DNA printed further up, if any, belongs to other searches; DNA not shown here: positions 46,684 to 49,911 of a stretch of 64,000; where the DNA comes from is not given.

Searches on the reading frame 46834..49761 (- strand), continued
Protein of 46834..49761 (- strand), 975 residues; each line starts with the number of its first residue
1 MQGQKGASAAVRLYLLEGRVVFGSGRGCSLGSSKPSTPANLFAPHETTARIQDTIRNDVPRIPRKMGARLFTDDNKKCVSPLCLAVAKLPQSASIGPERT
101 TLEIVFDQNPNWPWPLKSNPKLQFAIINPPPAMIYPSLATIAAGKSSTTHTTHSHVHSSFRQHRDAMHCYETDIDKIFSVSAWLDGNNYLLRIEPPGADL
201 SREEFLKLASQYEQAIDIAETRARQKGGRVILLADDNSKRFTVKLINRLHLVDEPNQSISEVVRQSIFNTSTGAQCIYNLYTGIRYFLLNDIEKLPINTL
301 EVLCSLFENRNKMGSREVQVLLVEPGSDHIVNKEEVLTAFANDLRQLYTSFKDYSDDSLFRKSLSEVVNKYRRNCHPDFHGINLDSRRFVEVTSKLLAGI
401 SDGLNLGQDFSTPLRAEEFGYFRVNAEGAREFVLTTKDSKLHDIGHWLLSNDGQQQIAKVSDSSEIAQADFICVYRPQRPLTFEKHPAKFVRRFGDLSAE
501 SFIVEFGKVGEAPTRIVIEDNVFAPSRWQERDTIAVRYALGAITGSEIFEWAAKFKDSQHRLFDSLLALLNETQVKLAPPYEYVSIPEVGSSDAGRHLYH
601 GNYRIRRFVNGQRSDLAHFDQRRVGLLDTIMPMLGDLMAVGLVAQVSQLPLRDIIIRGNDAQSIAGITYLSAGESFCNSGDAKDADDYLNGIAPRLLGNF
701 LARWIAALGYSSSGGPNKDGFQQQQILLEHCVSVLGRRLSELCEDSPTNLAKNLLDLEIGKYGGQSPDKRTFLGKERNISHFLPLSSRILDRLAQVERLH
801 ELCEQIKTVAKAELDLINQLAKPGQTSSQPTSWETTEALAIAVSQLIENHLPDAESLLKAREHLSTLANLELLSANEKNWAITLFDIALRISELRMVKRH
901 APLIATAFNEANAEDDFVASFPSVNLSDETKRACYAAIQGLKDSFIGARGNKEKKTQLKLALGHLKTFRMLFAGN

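Call 48: find_encoding_contigs(protein=P0008, flank=10000, max_places=3)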
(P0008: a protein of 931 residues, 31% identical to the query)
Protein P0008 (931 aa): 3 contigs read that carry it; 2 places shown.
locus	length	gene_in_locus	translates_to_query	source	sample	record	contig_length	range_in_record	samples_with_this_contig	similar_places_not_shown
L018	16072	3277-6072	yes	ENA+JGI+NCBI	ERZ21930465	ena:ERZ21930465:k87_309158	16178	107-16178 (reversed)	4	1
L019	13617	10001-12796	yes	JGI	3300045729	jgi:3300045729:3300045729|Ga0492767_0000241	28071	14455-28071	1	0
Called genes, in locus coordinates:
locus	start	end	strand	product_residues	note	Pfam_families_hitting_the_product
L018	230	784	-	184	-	PF12092:DUF3568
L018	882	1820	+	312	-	PF00696:AA_kinase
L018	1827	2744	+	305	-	PF02729:OTCace_N, PF00185:OTCace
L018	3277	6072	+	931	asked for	-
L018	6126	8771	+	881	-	PF01624:MutS_I, PF05188:MutS_II (weak), PF05192:MutS_III, PF05190:MutS_IV, PF00488:MutS_V, PF27441:MutS_C (weak)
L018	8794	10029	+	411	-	PF01520:Amidase_3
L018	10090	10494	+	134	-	PF01741:MscL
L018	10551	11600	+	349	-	PF01743:PolyA_pol, PF12627:PolyA_pol_RNAbd (weak)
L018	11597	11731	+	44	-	-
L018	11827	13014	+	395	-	-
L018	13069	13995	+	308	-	PF05036:SPOR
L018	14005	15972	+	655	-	PF00481:PP2C (weak), PF13672:PP2C_2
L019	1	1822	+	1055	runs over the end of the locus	-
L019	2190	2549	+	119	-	-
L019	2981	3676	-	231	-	PF03167:UDG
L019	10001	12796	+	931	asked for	-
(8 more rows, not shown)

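Call 49: find_encoding_contigs(protein=P0011, flank=10000, max_places=3)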
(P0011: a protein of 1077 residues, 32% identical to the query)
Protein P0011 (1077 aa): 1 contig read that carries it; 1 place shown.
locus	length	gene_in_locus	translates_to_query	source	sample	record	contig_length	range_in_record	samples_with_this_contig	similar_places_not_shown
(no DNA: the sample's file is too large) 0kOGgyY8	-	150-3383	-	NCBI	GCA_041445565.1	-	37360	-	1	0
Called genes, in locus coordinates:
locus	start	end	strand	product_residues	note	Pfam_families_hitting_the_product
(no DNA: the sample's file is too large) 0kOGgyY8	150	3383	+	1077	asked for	-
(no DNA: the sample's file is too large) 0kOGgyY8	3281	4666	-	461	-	PF07690:MFS_1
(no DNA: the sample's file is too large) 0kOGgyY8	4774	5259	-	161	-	PF00156:Pribosyltran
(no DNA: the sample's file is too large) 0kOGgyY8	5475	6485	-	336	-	PF00437:T2SSE, PF13191:AAA_16 (weak), PF13401:AAA_22 (weak), PF13555:AAA_29 (faint), PF13604:AAA_30 (faint)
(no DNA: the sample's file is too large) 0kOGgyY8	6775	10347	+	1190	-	PF17757:UvrB_inter, PF02559:CarD_TRCF_RID, PF00270:DEAD, PF04851:ResIII, PF00271:Helicase_C, PF22590:Cas3-like_C_2 (faint), PF03461:TRCF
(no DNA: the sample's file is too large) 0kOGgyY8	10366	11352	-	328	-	-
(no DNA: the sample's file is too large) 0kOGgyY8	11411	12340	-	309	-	PF00089:Trypsin, PF13365:Trypsin_2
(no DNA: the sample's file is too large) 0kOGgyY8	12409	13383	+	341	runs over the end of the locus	PF13624:SurA_N_3, PF13623:SurA_N_2 (weak), PF09312:SurA_N, PF13145:Rotamase_2 (weak), PF13616:Rotamase_3, PF00639:Rotamase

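Call 50: find_encoding_contigs(protein=P0007, flank=10000, max_places=3)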
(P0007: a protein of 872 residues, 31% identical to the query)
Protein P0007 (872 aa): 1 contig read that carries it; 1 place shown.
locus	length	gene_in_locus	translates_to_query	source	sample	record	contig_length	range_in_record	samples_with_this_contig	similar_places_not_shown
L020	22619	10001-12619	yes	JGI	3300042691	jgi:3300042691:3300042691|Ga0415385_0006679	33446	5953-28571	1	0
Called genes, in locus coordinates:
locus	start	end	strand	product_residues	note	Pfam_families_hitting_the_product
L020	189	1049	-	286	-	PF02475:TRM5-TYW2_MTfase, PF05050:Methyltransf_21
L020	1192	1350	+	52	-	-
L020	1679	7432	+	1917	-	PF11974:bMG3 (weak), PF01835:MG2, PF07703:A2M_BRD, PF00207:A2M, PF17973:bMG10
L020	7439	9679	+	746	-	PF00912:Transgly, PF00905:Transpeptidase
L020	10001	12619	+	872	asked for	-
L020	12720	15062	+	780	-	-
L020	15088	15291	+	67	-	-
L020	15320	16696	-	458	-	PF07690:MFS_1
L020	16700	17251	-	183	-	PF28549:NDPSase_N, PF00293:NUDIX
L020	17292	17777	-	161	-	PF00156:Pribosyltran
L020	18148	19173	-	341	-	PF00437:T2SSE, PF13191:AAA_16 (weak), PF25199:nSTAND_NTPase5 (faint)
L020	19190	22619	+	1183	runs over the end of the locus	PF17757:UvrB_inter, PF02559:CarD_TRCF_RID, PF00270:DEAD, PF04851:ResIII, PF00271:Helicase_C, PF03461:TRCF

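Call 51: predict_structure(alignment_id=A3)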
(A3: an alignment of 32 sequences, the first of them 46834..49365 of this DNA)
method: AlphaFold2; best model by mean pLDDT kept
length: 843 residues; sequences in the alignment: 32
mean_pLDDT: 85.2   pTM: 0.81
mean pLDDT of the five models: 85.2, 85.1, 84.7, 84.0, 81.9
residues with pLDDT >= 90: 372; 70-90: 383; 50-70: 74; < 50: 14
segments of 3 or more residues with pLDDT < 50: 268-273, 541-543, 630-632
pLDDT, mean of each block of 10 residues (from residue 1): 92 79 89 79 88 87 81 89 94 90 83 90 62 81 84 91 86 83 85 86 91 90 86 94 93 86 65 59 89 88 93 94 90 83 87 79 86 89 93 89 87 86 85 91 93 85 69 92 79 90 95 87 82 86 61 91 95 90 85 96 96 66 58 51 64 88 94 98 95 79 92 90 91 94 95 92 84 89 81 76 93 88 92 80 53
secondary structure, 60 per line:
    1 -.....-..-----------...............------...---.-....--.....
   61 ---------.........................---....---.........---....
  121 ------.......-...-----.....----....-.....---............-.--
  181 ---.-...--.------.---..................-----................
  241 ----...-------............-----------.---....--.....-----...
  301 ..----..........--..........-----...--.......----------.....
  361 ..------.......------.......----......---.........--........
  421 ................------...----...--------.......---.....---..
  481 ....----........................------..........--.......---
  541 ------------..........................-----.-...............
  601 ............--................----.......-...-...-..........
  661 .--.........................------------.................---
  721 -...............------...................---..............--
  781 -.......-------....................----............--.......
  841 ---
elements in order (helices of 4 or more, strands of 3 or more residues): H21-35 E50-53 E56-60 H70-94 E98-101 H105-113 H127-133 E135-137 E143-147 E152-155 H157-161 H165-176 E186-188 H202-219 H225-240 H255-266 E282-285 E288-292 E298-302 H307-316 H319-328 E339-345 H356-362 E369-375 E382-388 H393-398 H402-410 H413-436 E443-445 E450-452 H461-467 E471-475 E479-481 H489-512 E522-528 E531-537 H553-577 H586-612 H615-630 H635-641 H651-661 H664-688 H701-717 H722-736 H743-761 H765-778 H782-788 H796-815 H820-831 H834-840

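Call 54: fold_search(model_id=the predicted structure, library=pdb)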
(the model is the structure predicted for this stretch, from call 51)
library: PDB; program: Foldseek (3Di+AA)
matches with E <= 10: 262; with E <= 0.001: 0
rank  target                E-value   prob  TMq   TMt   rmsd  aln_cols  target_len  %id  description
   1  5sxj_A                3.1e-02  0.84  0.21  0.17  29.9       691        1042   10  Crystal Structure of PI3Kalpha in complex with fragment 29 (released 2017-02-15)
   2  4wov_A                1.0e-01  0.75  0.13  0.35  17.9       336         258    9  CRYSTAL STRUCTURE OF TYROSINE KINASE 2 JH2 (PSEUDO KINASE DOMAIN) COMPLEXED WITH BMS-066 AKA 2-METHOXY-N-({6-[3-METHYL (released 2015-03-18)
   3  5mfe_A                1.5e-01  0.20  0.08  0.17  19.4       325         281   14  Designed armadillo repeat protein YIIIM5AII in complex with (RR)4 peptide (released 2017-09-13)
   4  8gm5_A                1.5e-01  0.15  0.10  0.15  23.1       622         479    9  Functional construct of the Eukaryotic elongation factor 2 kinase bound to Calmodulin, ADP and to the A-484954 inhibit (released 2023-05-31)
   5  2bal                  1.7e-01  0.47  0.14  0.30  20.8       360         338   11  p38alpha MAP kinase bound to pyrazoloamine (released 2005-12-06)
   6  7udq_B                1.8e-01  0.54  0.14  0.27  16.5       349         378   11  Crystal structure of COQ8A-CA157 inhibitor complex in space group P1 (released 2023-01-18)
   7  5mfd_G                2.1e-01  0.13  0.08  0.14  21.9       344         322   12  Designed armadillo repeat protein YIIIM''6AII in complex with pD_(KR)5 (released 2017-07-19)
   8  5aei_A                2.2e-01  0.15  0.08  0.16  19.4       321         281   13  Designed Armadillo repeat protein YIIIM5AII in complex with peptide (KR)5 (released 2016-03-30)
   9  7drx_A                2.2e-01  0.06  0.08  0.06  34.9       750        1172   10  Cryo-EM structure of Dnf1 from Saccharomyces cerevisiae in 90PS with beryllium fluoride (E2P state) (released 2022-03-23)
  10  9fqr_Ib               2.4e-01  0.18  0.09  0.17  19.1       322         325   16  96-nm repeat of axonemal doublet microtubules from bovine sperm (released 2025-03-26)
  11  6p69_A                2.5e-01  0.54  0.14  0.32  17.8       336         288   10  Crystal structure of FGFR1-Y563C (FGFR4 surrogate) covalently bound to compound 11. (released 2019-06-19)
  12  3kul_A                2.6e-01  0.25  0.12  0.27  18.0       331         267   11  Kinase domain of human ephrin type-A receptor 8 (EPHA8) (released 2009-12-15)
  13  3zfx_I                2.8e-01  0.33  0.12  0.29  17.4       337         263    9  Crystal structure of EphB1 (released 2014-01-08)
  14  5mfh_A                2.8e-01  0.13  0.08  0.15  19.4       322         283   14  Designed armadillo repeat protein YIIIM5AII in complex with peptide (RR)5 (released 2017-09-13)
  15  4plr_A                2.8e-01  0.13  0.08  0.16  19.0       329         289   12  Crystal Structures of Designed Armadillo Repeat Proteins: Implications of Construct Design and Crystallization Conditi (released 2014-08-27)
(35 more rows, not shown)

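Call 56: search_protein_families(library=pfam, alignment_id=A3, max_evalue=10)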
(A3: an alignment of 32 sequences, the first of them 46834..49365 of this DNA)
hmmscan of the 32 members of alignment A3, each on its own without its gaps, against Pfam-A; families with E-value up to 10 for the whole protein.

A. member 1, window:46834-49365:- (843 aa): 0 families

B. families by the number of members that match (of 32 scanned): 30 families (the first 25 are shown)
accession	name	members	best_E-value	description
PF03127.19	GAT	1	0.003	GAT domain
PF08965.17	Aca2_YdiL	1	0.0044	Aca2/YdiL-like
PF18061.6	CRISPR_Cas9_WED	1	0.0086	CRISPR-Cas9 WED domain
PF07571.19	TAF6_C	1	0.017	TAF6 C-terminal HEAT repeat domain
PF19276.4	HD_assoc_2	1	0.023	HD associated region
PF24719.1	Imm33-like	1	0.028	Imm33-like domain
PF05478.16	Prominin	1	0.041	Prominin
PF20180.4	UQCC2_CBP6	1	0.044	Complex III assembly factor UQCC2/CBP6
PF01863.23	YgjP-like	1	0.045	YgjP-like, metallopeptidase domain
PF15167.11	DUF4581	1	0.05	Domain of unknown function (DUF4581)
PF08014.17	MATCAP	1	0.057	Microtubule-associated tyrosine carboxypeptidase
PF20075.5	DUF6471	1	0.064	Domain of unknown function (DUF6471)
PF00667.26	FAD_binding_1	1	0.067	FAD binding domain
PF08463.15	EcoEI_R_C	1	0.069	EcoEI R protein C-terminal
PF22530.2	Terminase-T7_RNaseH-like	1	0.077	Terminase Bacteriophage T7, Ribonuclease H-like domain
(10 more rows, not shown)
